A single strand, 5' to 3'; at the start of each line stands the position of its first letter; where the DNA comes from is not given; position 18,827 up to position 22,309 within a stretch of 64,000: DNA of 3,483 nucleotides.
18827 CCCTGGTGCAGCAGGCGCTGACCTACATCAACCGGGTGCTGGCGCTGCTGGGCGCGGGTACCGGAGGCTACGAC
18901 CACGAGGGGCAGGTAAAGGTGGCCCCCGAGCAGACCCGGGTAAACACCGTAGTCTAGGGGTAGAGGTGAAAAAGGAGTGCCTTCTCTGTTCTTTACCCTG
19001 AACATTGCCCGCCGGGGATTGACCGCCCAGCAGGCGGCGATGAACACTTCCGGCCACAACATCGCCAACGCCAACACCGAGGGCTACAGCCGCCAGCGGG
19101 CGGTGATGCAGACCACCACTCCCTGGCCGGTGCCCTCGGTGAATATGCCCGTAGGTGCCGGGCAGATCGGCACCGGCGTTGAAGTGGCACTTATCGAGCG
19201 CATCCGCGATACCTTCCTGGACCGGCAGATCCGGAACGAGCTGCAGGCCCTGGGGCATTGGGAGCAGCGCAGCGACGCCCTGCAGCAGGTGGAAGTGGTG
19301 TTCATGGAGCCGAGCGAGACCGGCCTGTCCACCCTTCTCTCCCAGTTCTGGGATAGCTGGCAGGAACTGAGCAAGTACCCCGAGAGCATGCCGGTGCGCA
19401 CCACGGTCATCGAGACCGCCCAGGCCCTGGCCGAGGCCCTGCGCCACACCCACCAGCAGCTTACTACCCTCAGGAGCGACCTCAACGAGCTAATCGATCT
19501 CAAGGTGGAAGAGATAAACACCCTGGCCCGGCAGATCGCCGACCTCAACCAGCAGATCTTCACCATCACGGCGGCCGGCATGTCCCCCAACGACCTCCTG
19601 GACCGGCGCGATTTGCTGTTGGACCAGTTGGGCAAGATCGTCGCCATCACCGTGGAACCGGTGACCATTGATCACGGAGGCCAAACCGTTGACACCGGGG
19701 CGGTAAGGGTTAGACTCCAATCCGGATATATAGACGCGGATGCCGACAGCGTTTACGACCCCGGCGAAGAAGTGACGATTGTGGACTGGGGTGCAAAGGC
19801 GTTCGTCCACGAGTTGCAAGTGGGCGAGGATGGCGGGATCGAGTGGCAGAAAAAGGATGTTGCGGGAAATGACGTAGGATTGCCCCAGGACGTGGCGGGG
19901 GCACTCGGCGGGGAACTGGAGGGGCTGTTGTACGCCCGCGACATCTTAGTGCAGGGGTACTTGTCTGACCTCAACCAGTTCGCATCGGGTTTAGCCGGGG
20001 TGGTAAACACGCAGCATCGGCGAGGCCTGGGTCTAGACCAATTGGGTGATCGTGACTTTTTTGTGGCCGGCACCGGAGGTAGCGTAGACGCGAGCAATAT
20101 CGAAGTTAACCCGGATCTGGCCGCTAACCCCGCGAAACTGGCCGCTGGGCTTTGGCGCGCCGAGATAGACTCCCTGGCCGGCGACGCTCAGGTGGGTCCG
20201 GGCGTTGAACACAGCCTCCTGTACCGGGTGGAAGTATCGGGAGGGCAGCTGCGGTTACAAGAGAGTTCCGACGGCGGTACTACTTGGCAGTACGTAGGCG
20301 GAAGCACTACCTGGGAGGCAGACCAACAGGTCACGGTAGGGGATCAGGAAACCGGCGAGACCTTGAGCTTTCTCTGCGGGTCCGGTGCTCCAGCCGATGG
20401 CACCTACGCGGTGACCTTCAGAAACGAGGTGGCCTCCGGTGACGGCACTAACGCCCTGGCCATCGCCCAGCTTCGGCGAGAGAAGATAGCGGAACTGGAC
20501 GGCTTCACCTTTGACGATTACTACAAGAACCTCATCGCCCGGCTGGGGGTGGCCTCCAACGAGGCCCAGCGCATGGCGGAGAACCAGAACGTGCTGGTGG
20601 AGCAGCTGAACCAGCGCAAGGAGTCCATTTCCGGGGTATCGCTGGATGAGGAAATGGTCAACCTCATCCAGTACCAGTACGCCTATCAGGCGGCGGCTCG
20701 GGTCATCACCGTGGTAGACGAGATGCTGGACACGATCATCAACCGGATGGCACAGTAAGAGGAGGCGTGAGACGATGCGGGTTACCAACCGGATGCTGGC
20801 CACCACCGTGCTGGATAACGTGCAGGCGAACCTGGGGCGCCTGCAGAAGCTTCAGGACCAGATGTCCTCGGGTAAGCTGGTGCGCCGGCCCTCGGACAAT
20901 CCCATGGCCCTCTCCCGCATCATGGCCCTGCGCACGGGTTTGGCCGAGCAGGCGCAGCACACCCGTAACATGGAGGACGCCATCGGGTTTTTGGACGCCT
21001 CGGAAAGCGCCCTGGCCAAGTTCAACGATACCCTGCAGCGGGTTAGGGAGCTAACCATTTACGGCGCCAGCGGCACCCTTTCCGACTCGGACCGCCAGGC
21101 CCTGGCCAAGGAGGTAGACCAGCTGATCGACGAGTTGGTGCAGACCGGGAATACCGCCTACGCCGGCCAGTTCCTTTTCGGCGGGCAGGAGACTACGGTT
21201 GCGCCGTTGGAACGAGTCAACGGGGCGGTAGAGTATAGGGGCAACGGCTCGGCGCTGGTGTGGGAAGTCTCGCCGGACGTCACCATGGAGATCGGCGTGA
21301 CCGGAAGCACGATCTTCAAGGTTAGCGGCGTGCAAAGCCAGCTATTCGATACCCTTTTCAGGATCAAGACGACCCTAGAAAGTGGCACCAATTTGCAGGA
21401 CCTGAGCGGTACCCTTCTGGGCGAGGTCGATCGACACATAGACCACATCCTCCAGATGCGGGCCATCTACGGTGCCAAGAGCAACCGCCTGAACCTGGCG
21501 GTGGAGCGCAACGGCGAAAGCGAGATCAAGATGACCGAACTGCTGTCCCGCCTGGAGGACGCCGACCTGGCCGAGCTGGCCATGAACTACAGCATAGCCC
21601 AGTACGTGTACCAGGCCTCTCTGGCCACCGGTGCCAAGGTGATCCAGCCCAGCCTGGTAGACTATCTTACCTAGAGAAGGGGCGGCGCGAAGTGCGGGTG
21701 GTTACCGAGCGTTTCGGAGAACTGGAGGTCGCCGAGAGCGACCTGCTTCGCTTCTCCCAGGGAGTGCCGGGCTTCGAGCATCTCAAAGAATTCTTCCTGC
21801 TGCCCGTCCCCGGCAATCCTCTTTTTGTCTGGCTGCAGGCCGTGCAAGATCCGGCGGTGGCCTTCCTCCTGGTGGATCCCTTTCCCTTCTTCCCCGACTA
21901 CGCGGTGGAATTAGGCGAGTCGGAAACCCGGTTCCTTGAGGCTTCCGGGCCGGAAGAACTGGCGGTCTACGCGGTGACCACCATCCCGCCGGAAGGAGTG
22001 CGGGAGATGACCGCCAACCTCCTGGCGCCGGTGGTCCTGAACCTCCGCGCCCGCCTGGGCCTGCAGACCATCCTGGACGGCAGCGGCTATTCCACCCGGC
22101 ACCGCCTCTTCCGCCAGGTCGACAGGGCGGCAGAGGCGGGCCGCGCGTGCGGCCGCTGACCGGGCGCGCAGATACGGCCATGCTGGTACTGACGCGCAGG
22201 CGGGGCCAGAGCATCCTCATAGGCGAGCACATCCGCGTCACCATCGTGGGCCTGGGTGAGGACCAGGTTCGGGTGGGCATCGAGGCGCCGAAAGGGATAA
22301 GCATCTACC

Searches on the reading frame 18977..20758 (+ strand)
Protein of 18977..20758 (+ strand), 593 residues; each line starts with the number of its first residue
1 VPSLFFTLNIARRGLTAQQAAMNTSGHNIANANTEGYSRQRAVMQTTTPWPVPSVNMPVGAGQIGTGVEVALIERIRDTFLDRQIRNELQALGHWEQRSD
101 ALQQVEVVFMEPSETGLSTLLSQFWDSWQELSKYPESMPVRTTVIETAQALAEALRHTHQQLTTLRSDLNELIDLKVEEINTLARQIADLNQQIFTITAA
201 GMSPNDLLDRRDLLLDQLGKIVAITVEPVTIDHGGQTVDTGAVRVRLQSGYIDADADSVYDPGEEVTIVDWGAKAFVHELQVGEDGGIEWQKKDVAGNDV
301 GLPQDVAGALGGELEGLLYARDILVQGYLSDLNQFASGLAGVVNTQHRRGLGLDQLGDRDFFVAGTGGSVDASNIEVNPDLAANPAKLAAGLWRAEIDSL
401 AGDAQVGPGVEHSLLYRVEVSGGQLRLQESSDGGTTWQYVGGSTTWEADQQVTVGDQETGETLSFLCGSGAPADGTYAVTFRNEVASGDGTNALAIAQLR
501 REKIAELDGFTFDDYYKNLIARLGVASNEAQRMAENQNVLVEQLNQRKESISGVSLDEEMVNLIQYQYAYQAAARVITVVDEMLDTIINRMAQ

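Call 6: search_protein_families(library=pfam, proteins=[window:18977-20758:+])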
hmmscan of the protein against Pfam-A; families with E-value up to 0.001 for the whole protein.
window:18977-20758:+ (593 aa): 3 families
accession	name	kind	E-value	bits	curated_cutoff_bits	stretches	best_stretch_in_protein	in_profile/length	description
PF22638.1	FlgK_D1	-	3.6e-52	177.7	28.6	1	102-362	1-233/233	Flagellar hook-associated protein FlgK helical domain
PF06429.18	Flg_bbr_C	-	5.5e-15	55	23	1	551-589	7-45/46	Flagellar basal body rod FlgEFG protein C-terminal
PF00460.25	Flg_bb_rod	-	9.8e-08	32.2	20.7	1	8-37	1-30/31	Flagella basal body rod protein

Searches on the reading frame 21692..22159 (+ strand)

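Call 60: search_protein_families(library=pfam, proteins=[window:21692-22159:+])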
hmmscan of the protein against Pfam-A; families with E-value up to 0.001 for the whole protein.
window:21692-22159:+ (155 aa): 1 family
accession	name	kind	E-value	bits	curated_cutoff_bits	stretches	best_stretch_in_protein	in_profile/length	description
PF02623.20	FliW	-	3e-37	127.6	25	1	20-139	2-122/122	FliW protein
